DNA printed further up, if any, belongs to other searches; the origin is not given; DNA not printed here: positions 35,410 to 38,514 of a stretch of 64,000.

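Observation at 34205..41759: Seven-gene multihaem cytochrome island with 31 CXXCH motifs in a Bacteroidota-type genome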

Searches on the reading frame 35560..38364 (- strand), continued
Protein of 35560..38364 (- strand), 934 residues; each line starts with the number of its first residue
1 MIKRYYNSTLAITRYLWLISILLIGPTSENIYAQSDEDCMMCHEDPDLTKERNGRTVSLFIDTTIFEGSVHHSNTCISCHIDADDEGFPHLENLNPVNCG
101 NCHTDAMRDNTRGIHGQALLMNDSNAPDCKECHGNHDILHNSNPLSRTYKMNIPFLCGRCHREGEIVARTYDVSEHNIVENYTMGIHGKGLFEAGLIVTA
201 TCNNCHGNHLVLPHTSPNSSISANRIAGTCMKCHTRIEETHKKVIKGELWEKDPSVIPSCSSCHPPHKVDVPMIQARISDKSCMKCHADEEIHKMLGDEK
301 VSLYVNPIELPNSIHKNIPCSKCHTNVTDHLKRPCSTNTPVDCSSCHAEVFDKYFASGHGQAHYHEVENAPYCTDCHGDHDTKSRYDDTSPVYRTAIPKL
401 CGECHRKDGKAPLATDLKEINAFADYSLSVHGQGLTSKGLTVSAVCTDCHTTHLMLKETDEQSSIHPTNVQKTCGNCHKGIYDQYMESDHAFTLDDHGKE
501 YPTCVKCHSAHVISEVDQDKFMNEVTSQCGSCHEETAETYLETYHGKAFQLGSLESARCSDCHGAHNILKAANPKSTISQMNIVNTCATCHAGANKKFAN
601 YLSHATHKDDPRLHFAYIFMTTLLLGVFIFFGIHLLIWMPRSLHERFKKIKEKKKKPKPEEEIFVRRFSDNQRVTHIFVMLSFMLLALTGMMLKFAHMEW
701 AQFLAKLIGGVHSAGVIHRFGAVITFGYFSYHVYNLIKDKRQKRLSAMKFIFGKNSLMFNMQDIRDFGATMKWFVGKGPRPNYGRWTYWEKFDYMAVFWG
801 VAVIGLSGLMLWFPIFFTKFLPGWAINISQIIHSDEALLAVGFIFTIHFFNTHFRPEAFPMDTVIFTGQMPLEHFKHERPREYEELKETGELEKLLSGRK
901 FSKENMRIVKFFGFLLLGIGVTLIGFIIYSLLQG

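Call 12: find_related_loci(query=A1, collection=genome_contigs, flank=10000)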
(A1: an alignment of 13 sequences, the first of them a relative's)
Query A1 (934 aa) in genome_contigs; peptide patterns used: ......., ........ (x = any residue, [..] = any of these).
600 stretches matched a pattern (row limit reached: there are more); 597 encode a relative of the query (tblastn E <= 1e-3); the best 80 are kept; 80 distinct loci.
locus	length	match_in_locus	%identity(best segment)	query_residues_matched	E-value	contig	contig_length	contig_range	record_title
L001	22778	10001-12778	75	9-934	0e+0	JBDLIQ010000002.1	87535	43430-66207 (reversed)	MAG: Bacteroidota bacterium isolate MAG042 MAG042_2, whole genome shotgun sequence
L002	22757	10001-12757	74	11-934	0e+0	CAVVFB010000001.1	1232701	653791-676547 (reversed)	MAG: uncultured Bacteroidetes bacterium isolate MFD04716.bin.2.43 genome assembly, contig: contig_10649, whole genome sh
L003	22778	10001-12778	61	7-932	0e+0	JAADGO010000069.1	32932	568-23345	MAG: Chlorobiota bacterium isolate M_MetaBat.121 contig-127_2033, whole genome shotgun sequence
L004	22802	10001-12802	60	1-934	0e+0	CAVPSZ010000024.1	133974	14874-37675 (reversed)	MAG: uncultured Bacteroidales bacterium isolate MFD00032.bin.2.138 genome assembly, contig: contig_3265, whole genome sh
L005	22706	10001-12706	62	33-934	0e+0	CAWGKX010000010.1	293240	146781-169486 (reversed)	MAG: uncultured Bacteroidales bacterium isolate MFD01872.bin.2.78 genome assembly, contig: contig_165039, whole genome s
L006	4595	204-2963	61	14-934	0e+0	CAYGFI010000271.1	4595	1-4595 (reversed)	MAG TPA_asm: uncultured Chitinophaga sp. isolate ERP113451_co1_21 genome assembly, contig: NODE_27217_length_4595_cov_14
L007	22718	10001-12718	62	27-932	0e+0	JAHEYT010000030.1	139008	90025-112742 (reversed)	MAG: Bacteroidetes bacterium isolate nzgw134 NODE_69_length_139009_cov_4.661274, whole genome shotgun sequence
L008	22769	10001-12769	60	11-934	0e+0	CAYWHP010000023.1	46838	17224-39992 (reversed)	MAG TPA_asm: uncultured Porphyromonadaceae bacterium isolate SRP272421_co1_454 genome assembly, contig: NODE_1305_length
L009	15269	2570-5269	62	32-934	0e+0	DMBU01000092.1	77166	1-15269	MAG TPA_asm: Bacteroidales bacterium isolate UBA12171 contig_120, whole genome shotgun sequence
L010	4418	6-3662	63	33-934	0e+0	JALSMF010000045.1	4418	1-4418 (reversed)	MAG: Bacteroidales bacterium isolate 355-202_metabat2_scaf2bin.077 355-202_scaffold_12673_c1, whole genome shotgun seque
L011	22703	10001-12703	61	31-934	0e+0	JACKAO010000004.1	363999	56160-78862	MAG: Calditrichia bacterium isolate HK-STAS-CALD-1 HK-STAS-CALD-1_4, whole genome shotgun sequence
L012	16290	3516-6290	59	1-934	0e+0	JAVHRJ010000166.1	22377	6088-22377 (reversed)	MAG: Bacteroidales bacterium isolate WB02no9_30_11 NODE_1635_length_22377_cov_6.038124, whole genome shotgun sequence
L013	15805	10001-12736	62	21-932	0e+0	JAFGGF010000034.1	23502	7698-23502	MAG: Prolixibacteraceae bacterium isolate Zod_Metabat.1376 k87_353618, whole genome shotgun sequence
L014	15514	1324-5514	60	30-933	0e+0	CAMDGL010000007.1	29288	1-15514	MAG: Chitinophaga pinensis isolate MiH-14oct19-172 genome assembly, contig: MiH-14oct19-C2932, whole genome shotgun sequ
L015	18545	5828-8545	61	27-932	0e+0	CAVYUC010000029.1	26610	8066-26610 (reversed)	MAG: uncultured Prolixibacteraceae bacterium isolate MFD01721.bin.1.282 genome assembly, contig: contig_62897, whole gen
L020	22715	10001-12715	60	30-934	0e+0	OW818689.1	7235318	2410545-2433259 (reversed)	metagenome genome assembly, chromosome: 1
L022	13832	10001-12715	60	31-934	0e+0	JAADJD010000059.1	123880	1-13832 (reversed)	MAG: Calditrichota bacterium isolate M_MetaBat.96 contig-127_635, whole genome shotgun sequence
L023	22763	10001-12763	61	10-932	0e+0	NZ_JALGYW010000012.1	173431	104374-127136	Maribellus sp. YY47 NODE_12, whole genome shotgun sequence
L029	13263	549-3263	59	15-916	0e+0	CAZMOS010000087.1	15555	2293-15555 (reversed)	MAG TPA_asm: uncultured Lentimicrobiaceae bacterium isolate binchicken_co64_129 genome assembly, contig: NODE_2754_lengt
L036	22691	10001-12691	61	32-932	0e+0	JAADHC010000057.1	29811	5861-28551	MAG: Chlorobiota bacterium isolate M_MetaBat.158 contig-127_3972, whole genome shotgun sequence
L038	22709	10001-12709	56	9-914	0e+0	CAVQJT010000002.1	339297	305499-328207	MAG: Calditrichia bacterium isolate MFD09779.bin.2.87 genome assembly, contig: contig_27095, whole genome shotgun sequen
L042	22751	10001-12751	56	16-934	0e+0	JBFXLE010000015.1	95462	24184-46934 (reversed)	MAG: Calditrichaceae bacterium isolate CA_2019_TPIn_91 NODE_805_length_95462_cov_22.118404_TPIn, whole genome shotgun se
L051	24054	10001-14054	54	10-934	0e+0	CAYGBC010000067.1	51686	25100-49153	MAG TPA_asm: uncultured Eubacteriales bacterium isolate ERP108616_co1_418 genome assembly, contig: k119_1115447, whole g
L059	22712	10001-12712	51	31-934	0e+0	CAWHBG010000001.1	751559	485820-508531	MAG: Candidatus Aminicenantes bacterium isolate MFD03804.bin.1.187 genome assembly, contig: contig_16651, whole genome s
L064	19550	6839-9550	48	31-934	0e+0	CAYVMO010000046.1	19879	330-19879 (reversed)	MAG TPA_asm: uncultured Ignavibacteriaceae bacterium isolate SRP323688_co1_43 genome assembly, contig: NODE_4519_length_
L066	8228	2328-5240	45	12-934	0e+0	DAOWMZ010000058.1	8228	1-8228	MAG TPA_asm: Candidatus Zixiibacteriota bacterium isolate CSMAG_3015 CSMAG_3015_k141_60204_length_8228_cov_49.9968, whol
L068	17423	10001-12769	47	12-934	0e+0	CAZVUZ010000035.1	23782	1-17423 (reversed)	MAG TPA_asm: uncultured Ignavibacteriales bacterium isolate binchicken_co42_518 genome assembly, contig: NODE_2485_lengt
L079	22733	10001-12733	46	19-932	0e+0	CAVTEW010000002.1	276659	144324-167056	MAG: uncultured Acidobacteriota bacterium isolate MFD00822.bin.1.85 genome assembly, contig: contig_150397, whole genome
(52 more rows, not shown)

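Call 17: search_protein_families(library=pfam, proteins=[L023:13018-14523:+, L023:5591-6715:+, L023:4759-5508:+, L023:15261-18353:+, L022:2322-4040:-, L022:979-2340:-, L029:6266-7930:-, L051:1222-2430:-, L059:1791-2699:-], max_evalue=0.01)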
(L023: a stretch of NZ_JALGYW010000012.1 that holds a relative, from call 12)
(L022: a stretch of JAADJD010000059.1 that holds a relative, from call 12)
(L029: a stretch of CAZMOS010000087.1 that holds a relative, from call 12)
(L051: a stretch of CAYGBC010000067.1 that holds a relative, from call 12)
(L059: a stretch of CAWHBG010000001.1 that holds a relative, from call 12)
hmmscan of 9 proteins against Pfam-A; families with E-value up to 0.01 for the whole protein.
L023:13018-14523:+ (502 aa): 4 families
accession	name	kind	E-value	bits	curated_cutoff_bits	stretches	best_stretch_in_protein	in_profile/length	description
PF03264.19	Cytochrom_NNT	-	3.4e-10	40.4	24.1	1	101-188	8-99/174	NapC/NirT cytochrome c family, N-terminal region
PF14537.11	Cytochrom_c3_2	-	1.1e-06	29.4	25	1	427-499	2-65/79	Cytochrome c3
PF14522.11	Cytochrome_C7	-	1.5e-06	28.4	24.8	0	427-458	43-67/67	Cytochrome c7 and related cytochrome c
PF09699.15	Paired_CXXCH_1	-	0.00051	20.1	20.6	0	313-327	6-20/41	Doubled CXXCH motif (Paired_CXXCH_1)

L023:5591-6715:+ (375 aa): 6 families
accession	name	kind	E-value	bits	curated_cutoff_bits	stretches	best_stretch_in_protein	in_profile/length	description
PF14522.11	Cytochrome_C7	-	1.6e-09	37.9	24.8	2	71-146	12-66/67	Cytochrome c7 and related cytochrome c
PF14537.11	Cytochrom_c3_2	-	3.2e-06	28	25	0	242-279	52-79/79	Cytochrome c3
PF09699.15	Paired_CXXCH_1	-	0.0017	18.5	20.6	0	141-151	8-18/41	Doubled CXXCH motif (Paired_CXXCH_1)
PF23663.1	Znf_SCAND3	-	0.0021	18.4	27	0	64-89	23-48/50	SCAN domain-containing protein 3-like zinc finger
PF02085.21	Cytochrom_CIII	-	0.0023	18.7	22.9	0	246-278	74-101/101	Class III cytochrome C family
PF01391.23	Collagen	-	0.0075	16.4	27.2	1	49-71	30-52/60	Collagen triple helix repeat (20 copies)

L023:4759-5508:+ (250 aa): 2 families
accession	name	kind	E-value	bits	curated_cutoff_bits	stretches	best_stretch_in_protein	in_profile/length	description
PF00027.35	cNMP_binding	-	5.7e-15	55.5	27.5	1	59-144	4-89/89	Cyclic nucleotide-binding domain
PF13545.12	HTH_Crp_2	-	1.2e-14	54.5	27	1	176-245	1-69/70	Crp-like helix-turn-helix domain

L023:15261-18353:+ (1031 aa): 2 families
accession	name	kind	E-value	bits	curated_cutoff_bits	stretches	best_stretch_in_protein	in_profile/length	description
PF01578.25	Cytochrom_C_asm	-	4.4e-39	134.7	29.9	1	783-987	1-212/212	Cytochrome C assembly protein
PF05140.19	ResB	-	6.2e-22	78.5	24.6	2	342-740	194-445/486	ResB-like family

L022:2322-4040:- (573 aa): 5 families
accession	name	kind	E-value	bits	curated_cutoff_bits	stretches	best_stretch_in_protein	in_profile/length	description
PF02518.31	HATPase_c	-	7.2e-28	97.7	26.4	1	449-558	2-110/111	Histidine kinase-, DNA gyrase B-, and HSP90-like ATPase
PF00672.30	HAMP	-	3.5e-15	56.5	25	1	249-294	8-53/53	HAMP domain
PF00512.31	HisKA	-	1.9e-12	47.5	26.9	1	333-402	2-62/66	His Kinase A (phospho-acceptor) domain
PF21563.3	Mcp40H-20_sensor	-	6.3e-06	26.9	27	1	82-210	3-111/112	Methyl-accepting chemotaxis sensory transducer, class 40H, sensor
PF10090.15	HPTransfase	-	0.0013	18.9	22.9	1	423-480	7-59/123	Histidine phosphotransferase C-terminal domain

L022:979-2340:- (454 aa): 13 families
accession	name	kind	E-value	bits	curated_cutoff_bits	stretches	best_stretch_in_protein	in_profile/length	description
PF00158.32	Sigma54_activat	-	5.8e-72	241.3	20.2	1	152-318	1-167/168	Sigma-54 interaction domain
PF00072.30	Response_reg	-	2.4e-35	121.5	30.2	1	14-123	1-110/111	Response regulator receiver domain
PF25601.1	AAA_lid_14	-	3.1e-27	94.7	27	1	324-396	1-73/87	AAA+ ATPase lid domain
PF14532.12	Sigma54_activ_2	-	1e-19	71.6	25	1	154-323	2-138/138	Sigma-54 interaction domain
PF02954.25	HTH_8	-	3e-17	62.5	22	1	409-450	1-42/42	Bacterial regulatory protein, Fis family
PF07728.20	AAA_5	-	4.1e-10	40.2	22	1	176-295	2-124/139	AAA domain (dynein-related subfamily)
PF23198.2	PDE8A_N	-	4.3e-07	30.4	29.6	1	13-90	12-90/147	PDE8A-like, N-terminal domain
PF01078.27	Mg_chelatase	-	1.2e-05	25.2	20.3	1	231-292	93-156/207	Magnesium chelatase, subunit ChlI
PF07724.20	AAA_2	-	2e-05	25.1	27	1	175-288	5-116/166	AAA domain (Cdc48 subfamily)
PF07726.17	AAA_3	-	5.5e-05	23.5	27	1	176-298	2-115/131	ATPase family associated with various cellular activities (AAA)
PF13191.12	AAA_16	-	0.00046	21.2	32.6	1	160-269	10-121/167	AAA ATPase domain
PF00004.35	AAA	-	0.0022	18.8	21.2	1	176-295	1-111/131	ATPase family associated with various cellular activities (AAA)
PF18024.7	HTH_50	-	0.0094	16.1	27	0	410-452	8-49/50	Helix-turn-helix domain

L029:6266-7930:- (555 aa): 2 families
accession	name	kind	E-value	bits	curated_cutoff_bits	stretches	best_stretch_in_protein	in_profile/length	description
PF10101.14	DUF2339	-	5.4e-05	22.6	33.6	0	415-540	510-653/659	Predicted membrane protein (DUF2339)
PF14104.11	DUF4277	-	0.007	17.2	25.4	0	277-319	27-68/109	Domain of unknown function (DUF4277)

L051:1222-2430:- (403 aa): 1 family
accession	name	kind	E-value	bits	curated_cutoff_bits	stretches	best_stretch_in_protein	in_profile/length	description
PF03916.19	NrfD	-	3.8e-36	125.8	25.8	1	31-353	8-311/313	Polysulphide reductase, NrfD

L059:1791-2699:- (303 aa): 14 families
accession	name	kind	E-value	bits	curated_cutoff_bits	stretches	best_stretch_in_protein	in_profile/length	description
PF13247.11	Fer4_11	-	7.5e-22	77.9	26.2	2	153-215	3-67/100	4Fe-4S dicluster domain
PF12838.12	Fer4_7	-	5.9e-16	59.1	27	2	97-176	1-52/52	4Fe-4S dicluster domain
PF13187.11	Fer4_9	-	2.1e-14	53.7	27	3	192-263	2-50/52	4Fe-4S dicluster domain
PF00037.32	Fer4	-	4.7e-11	42.5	21.1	1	185-206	1-22/24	4Fe-4S binding domain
PF13237.11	Fer4_10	-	8e-11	42.1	25.5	2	185-261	2-53/53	4Fe-4S dicluster domain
PF12837.12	Fer4_6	-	4.2e-10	39.5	25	2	184-206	1-23/24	4Fe-4S binding domain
PF13183.11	Fer4_8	-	2.8e-09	37.8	27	2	95-175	2-67/68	4Fe-4S dicluster domain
PF12797.12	Fer4_2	-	8.9e-08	32.1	24.5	2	184-204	2-22/22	4Fe-4S binding domain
PF13534.11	Fer4_17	-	2e-06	28.7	22.2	0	94-110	42-58/61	4Fe-4S dicluster domain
PF12798.12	Fer4_3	-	5.4e-06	27.3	27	0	192-206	1-15/15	4Fe-4S binding domain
PF13484.11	Fer4_16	-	7.2e-06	27.1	30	0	188-205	49-66/66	4Fe-4S double cluster binding domain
PF25160.1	LdpA_Fe-S-bd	-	9.1e-06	25.8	27.6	1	162-205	4-41/49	LdpA Fe-S cluster-binding domain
PF12800.12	Fer4_4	-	8.7e-05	23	24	1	190-205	2-17/17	4Fe-4S binding domain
PF14697.11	Fer4_21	-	0.0019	18.7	35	0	95-114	5-24/59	4Fe-4S dicluster domain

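Call 18: search_protein_families(library=ncbifam, proteins=[L023:13018-14523:+, L023:5591-6715:+, L023:4759-5508:+, L023:15261-18353:+], max_evalue=0.01)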
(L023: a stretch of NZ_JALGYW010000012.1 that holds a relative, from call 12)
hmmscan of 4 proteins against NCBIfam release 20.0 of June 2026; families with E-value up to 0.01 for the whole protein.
L023:13018-14523:+ (502 aa): 4 families
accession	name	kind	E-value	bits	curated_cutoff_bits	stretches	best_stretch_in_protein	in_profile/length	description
TIGR03153.1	cytochr_NrfH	equivalog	7.6e-14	51.9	134.2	1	106-210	5-109/138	cytochrome c nitrite reductase small subunit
NF047727.1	4hemeCytCCctA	equivalog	9.9e-05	22.4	180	1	427-499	34-105/109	tetraheme c-type cytochrome CctA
NF011606.0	PRK15032.1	equivalog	0.0002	20.6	455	1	105-184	22-104/390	pentaheme c-type cytochrome TorC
NF041781.1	mnquin_red_QrcA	equivalog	0.0017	18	180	0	313-457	64-173/174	menaquinone reductase multiheme cytochrome c subunit QrcA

L023:5591-6715:+ (375 aa): 2 families
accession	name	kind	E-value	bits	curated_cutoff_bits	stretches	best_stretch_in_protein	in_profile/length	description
NF045713.1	CxxCH_16_HmcA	equivalog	5.2e-05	22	400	0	73-200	133-245/541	sulfate respiration complex hexadecaheme cytochrome HmcA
TIGR04315.1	octaheme_Shew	subfamily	0.001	18.2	375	1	70-262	94-258/440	tetrathionate reductase family octaheme c-type cytochrome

L023:4759-5508:+ (250 aa): 10 families
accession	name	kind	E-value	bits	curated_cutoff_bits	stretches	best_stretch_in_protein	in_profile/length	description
NF008732.0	PRK11753.1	equivalog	5.2e-17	62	266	1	40-238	9-211/214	cAMP-activated global transcriptional regulator CRP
NF008365.0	PRK11161.1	subfamily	5.5e-12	45.5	228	1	25-247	15-243/250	fumarate/nitrate reduction transcriptional regulator Fnr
NF045989.1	TransRegFnrLRhodb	equivalog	2e-11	43.6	300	1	25-238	8-226/245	transcriptional regulator FnrL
NF050806.1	TransRegFixKCaul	equivalog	2.1e-11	43.5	300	1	52-232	21-198/215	transcriptional regulator FixK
NF006901.0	PRK09392.1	equivalog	1e-10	41.4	211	1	38-247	14-221/236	transcriptional activator FtrB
NF007707.0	PRK10402.1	subfamily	2.6e-09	37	180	1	54-247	31-218/226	transcriptional regulator YeiL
NF010499.0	PRK13918.1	equivalog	3.7e-06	26.6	274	1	56-247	14-201/205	CRP/FNR family transcriptional regulator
NF041163.2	encap_f2b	equivalog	5.6e-05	22.4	400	1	46-159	87-201/450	family 2B encapsulin nanocompartment shell protein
NF052518.1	TransRegLdrP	equivalog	0.0058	16.7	300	1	62-244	7-185/195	transcriptional regulator LdrP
NF053664.1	TransRegPtrACyano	equivalog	0.0071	15.7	300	0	72-234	29-186/196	Crp/Fnr family transcriptional regulator PtrA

L023:15261-18353:+ (1031 aa): 3 families
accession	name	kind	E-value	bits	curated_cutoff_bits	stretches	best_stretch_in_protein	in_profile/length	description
TIGR03144.1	cytochr_II_ccsB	equivalog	1.9e-52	178.5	187.6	1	761-990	3-252/252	c-type cytochrome biogenesis protein CcsB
TIGR01191.1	ccmC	subfamily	2.7e-05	24.2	186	1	896-991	48-144/184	heme ABC transporter permease CcmC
TIGR03145.1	cyt_nit_nrfE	subfamily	2.7e-05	23.1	927.3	1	833-1014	155-325/631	heme lyase NrfEFG subunit NrfE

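Call 21: search_solved_structures(query=window:35560-38364:-, max_evalue=0.01)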
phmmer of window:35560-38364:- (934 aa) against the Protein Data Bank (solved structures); distinct sequences matched with E-value up to 0.01: 2.
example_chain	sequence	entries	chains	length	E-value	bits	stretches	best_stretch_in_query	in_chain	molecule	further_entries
28pb_A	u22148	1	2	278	0.0036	18.4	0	282-382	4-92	Cytochrome c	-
3oue_A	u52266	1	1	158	0.0084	17.2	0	472-595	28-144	Cytochrome c family protein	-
